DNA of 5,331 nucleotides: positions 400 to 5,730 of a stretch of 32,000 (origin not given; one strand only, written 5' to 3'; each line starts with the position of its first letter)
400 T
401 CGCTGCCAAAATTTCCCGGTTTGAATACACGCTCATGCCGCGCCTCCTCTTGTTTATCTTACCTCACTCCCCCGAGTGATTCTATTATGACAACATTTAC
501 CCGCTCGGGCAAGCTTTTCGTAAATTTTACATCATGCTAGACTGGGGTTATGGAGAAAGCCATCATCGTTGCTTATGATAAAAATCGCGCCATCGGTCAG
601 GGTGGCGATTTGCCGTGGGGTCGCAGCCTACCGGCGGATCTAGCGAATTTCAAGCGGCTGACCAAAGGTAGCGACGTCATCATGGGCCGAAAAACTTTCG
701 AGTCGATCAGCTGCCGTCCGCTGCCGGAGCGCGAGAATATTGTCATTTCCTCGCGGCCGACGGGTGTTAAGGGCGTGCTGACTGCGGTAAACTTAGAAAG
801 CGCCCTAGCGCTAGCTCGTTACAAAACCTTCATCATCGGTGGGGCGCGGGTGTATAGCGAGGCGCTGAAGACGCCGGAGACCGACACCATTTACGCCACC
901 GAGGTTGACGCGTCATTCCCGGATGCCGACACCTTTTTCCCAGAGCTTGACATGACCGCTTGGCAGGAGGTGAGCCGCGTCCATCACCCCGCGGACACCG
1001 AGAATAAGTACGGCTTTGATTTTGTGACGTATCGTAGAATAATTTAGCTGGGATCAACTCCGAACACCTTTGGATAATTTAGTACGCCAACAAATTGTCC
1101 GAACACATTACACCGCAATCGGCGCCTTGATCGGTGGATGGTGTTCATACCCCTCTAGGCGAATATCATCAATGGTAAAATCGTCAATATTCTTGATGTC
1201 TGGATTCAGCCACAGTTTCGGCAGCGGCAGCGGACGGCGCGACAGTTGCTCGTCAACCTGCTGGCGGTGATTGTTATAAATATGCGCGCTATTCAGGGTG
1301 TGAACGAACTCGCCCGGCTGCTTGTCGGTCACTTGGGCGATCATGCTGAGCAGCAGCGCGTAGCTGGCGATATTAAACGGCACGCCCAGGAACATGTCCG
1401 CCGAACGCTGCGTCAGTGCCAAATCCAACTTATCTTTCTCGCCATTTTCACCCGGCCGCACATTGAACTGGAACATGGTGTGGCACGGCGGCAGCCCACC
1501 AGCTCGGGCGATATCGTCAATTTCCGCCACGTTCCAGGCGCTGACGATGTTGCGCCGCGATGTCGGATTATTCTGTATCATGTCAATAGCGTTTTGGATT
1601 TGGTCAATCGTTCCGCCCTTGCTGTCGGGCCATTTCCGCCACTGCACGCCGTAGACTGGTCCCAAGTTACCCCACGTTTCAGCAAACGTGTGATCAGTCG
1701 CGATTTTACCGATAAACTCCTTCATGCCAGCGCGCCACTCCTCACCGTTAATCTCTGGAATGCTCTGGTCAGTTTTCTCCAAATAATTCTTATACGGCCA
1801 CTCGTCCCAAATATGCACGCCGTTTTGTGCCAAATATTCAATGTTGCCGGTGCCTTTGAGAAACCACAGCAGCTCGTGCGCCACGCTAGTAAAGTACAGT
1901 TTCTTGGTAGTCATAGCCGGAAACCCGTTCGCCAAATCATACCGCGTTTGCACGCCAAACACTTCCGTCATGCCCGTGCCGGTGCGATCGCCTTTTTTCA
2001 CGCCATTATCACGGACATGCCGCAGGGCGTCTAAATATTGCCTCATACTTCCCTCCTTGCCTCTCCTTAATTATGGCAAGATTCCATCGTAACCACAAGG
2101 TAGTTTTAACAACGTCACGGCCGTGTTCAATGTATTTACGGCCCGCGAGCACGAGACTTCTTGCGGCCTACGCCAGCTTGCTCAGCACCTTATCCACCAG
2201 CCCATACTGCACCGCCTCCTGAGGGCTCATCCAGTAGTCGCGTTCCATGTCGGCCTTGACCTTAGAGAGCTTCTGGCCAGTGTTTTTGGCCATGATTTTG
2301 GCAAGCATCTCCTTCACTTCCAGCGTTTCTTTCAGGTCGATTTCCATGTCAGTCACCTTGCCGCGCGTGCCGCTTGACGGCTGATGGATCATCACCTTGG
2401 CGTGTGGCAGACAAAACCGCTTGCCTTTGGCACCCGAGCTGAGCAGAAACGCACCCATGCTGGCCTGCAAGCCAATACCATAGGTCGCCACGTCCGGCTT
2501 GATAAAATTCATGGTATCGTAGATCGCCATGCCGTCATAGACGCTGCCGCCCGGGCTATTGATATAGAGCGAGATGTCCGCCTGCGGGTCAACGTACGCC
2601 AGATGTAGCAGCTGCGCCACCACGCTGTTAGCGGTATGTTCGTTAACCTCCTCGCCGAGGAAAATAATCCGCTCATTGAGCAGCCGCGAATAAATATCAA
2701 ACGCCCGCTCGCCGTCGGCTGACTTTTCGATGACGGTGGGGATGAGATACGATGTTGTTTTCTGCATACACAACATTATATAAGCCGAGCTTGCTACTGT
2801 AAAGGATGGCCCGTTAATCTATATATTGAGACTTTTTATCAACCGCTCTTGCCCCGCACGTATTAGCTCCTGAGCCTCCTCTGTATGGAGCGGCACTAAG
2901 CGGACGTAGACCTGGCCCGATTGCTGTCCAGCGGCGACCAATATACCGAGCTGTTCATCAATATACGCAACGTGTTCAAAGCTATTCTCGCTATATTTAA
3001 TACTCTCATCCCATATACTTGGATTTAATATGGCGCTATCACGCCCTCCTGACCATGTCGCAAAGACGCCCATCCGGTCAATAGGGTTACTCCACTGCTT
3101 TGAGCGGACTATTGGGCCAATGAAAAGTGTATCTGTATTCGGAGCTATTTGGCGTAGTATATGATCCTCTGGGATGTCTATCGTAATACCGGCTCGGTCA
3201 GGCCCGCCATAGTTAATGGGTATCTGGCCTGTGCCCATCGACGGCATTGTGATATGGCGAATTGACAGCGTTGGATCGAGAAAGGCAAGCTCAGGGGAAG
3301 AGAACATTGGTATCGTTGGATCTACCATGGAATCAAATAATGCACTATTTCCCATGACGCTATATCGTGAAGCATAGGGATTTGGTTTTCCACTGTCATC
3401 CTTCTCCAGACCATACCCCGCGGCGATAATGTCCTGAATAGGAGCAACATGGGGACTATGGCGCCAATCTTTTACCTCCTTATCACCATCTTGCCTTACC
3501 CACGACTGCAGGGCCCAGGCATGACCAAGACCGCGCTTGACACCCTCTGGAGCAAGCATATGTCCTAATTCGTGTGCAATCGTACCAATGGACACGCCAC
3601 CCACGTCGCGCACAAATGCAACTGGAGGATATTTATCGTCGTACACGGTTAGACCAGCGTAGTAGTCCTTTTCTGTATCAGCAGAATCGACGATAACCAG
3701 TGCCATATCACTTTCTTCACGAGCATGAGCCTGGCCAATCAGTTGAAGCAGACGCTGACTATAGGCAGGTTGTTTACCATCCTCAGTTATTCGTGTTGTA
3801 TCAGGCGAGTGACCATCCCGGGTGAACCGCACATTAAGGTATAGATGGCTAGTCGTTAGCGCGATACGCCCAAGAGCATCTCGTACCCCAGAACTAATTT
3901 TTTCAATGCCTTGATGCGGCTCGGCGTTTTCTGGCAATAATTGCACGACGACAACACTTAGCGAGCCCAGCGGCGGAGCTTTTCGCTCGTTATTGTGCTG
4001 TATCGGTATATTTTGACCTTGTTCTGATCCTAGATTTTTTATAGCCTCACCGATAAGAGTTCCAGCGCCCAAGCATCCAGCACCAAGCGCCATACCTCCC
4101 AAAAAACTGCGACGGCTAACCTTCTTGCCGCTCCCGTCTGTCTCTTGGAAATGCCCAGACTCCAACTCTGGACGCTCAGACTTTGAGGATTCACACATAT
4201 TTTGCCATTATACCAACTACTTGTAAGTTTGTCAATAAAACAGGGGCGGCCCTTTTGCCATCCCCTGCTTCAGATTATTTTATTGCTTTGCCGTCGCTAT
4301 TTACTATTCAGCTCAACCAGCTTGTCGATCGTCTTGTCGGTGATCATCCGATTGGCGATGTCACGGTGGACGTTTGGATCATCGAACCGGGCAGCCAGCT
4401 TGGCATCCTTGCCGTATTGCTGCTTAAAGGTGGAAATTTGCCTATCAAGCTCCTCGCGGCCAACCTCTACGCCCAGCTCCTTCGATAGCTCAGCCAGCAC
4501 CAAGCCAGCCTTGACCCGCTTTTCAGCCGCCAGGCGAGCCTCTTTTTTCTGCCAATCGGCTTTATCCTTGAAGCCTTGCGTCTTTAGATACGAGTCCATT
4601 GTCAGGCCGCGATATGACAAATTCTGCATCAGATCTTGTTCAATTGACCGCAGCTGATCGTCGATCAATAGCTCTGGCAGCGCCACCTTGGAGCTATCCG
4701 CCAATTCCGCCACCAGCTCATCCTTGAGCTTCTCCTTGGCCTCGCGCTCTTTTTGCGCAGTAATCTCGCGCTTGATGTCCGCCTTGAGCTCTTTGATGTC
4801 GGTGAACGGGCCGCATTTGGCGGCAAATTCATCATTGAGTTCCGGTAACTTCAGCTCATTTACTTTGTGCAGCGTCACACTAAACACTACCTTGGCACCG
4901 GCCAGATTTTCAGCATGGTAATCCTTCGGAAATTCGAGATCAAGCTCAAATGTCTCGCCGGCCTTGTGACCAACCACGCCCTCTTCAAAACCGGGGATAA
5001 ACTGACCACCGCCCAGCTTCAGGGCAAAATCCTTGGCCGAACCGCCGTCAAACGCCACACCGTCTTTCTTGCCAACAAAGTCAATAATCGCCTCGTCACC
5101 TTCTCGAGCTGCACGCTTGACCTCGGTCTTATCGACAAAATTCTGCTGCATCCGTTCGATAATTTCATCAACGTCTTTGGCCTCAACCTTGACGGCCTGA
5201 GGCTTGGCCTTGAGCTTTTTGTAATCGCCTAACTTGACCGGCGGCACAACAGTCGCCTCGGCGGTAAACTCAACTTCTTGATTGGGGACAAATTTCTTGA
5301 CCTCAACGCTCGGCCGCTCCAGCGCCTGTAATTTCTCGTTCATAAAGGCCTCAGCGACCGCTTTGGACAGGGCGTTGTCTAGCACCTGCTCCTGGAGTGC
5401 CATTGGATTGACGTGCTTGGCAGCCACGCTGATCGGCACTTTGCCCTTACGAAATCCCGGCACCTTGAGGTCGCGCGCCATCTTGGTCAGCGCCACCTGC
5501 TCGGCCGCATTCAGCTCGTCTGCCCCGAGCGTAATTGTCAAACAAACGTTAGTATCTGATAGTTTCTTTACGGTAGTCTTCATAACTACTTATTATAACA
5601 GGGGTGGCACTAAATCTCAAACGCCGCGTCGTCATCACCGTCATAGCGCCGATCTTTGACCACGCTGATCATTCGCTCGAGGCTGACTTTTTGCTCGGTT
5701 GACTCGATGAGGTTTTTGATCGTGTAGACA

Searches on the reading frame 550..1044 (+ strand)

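Call 92: search_protein_families(library=pfam, proteins=[window:550-1044:+], max_evalue=0.00001)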
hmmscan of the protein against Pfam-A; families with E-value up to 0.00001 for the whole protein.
window:550-1044:+ (165 aa): 1 family
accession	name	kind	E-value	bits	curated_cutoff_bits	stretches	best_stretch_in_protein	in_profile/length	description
PF00186.24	DHFR_1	-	1.1e-48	165.3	25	1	5-163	4-159/159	Dihydrofolate reductase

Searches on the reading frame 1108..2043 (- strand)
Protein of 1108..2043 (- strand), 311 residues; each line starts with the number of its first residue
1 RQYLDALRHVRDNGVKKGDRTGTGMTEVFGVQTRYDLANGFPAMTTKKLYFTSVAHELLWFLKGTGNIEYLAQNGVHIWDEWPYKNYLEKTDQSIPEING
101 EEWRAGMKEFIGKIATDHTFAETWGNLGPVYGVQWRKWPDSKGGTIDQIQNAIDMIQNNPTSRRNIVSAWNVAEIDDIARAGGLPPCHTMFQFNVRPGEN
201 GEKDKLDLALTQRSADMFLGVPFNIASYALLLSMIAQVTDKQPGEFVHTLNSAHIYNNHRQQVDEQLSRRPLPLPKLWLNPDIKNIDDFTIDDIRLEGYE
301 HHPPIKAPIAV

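Call 92: search_protein_families(library=pfam, proteins=[window:1108-2043:-], max_evalue=0.00001)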
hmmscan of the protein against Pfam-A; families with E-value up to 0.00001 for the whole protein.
window:1108-2043:- (311 aa): 1 family
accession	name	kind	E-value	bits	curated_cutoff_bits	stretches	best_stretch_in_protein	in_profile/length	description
PF00303.24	Thymidylat_synt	-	3.5e-111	371.1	24.3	1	1-311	1-266/266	Thymidylate synthase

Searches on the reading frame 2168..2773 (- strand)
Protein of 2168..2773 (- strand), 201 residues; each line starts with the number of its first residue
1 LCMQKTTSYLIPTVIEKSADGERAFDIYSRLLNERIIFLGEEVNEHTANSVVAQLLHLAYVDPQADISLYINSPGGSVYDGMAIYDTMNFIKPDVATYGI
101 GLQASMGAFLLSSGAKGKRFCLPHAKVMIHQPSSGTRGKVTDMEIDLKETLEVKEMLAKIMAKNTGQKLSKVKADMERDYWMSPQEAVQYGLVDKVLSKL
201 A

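Call 92: search_protein_families(library=pfam, proteins=[window:2168-2773:-], max_evalue=0.00001)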
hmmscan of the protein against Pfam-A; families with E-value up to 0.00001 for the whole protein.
window:2168-2773:- (201 aa): 1 family
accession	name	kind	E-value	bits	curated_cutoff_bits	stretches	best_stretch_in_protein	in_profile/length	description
PF00574.28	CLP_protease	-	4.3e-79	265.1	20.2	1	21-198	3-180/182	Clp protease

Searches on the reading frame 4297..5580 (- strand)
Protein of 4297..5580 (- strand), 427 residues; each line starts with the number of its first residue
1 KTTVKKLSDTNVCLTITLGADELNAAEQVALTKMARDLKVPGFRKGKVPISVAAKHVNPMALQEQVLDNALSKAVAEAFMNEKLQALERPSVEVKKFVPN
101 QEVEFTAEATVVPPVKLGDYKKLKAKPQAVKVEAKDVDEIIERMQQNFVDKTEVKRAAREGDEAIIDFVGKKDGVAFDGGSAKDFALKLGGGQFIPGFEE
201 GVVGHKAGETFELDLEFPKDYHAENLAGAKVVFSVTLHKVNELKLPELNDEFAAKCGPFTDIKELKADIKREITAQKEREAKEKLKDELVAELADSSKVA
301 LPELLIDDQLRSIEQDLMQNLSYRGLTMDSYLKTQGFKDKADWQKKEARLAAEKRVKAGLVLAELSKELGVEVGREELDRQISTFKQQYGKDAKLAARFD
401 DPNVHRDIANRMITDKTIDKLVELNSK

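Call 92: search_protein_families(library=pfam, proteins=[window:4297-5580:-], max_evalue=0.00001)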
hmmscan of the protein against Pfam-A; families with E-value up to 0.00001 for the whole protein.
window:4297-5580:- (427 aa): 3 families
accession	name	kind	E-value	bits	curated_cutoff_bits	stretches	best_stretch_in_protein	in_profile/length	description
PF05697.18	Trigger_N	-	8e-34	117.4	22.2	1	1-144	2-144/144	Bacterial trigger factor protein (TF)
PF05698.19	Trigger_C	-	1.3e-23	84.3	22.7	1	262-423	2-162/162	Bacterial trigger factor protein (TF) C-terminus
PF00254.34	FKBP_C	-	2.4e-17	63.5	21.1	1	155-237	2-93/94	FKBP-type peptidyl-prolyl cis-trans isomerase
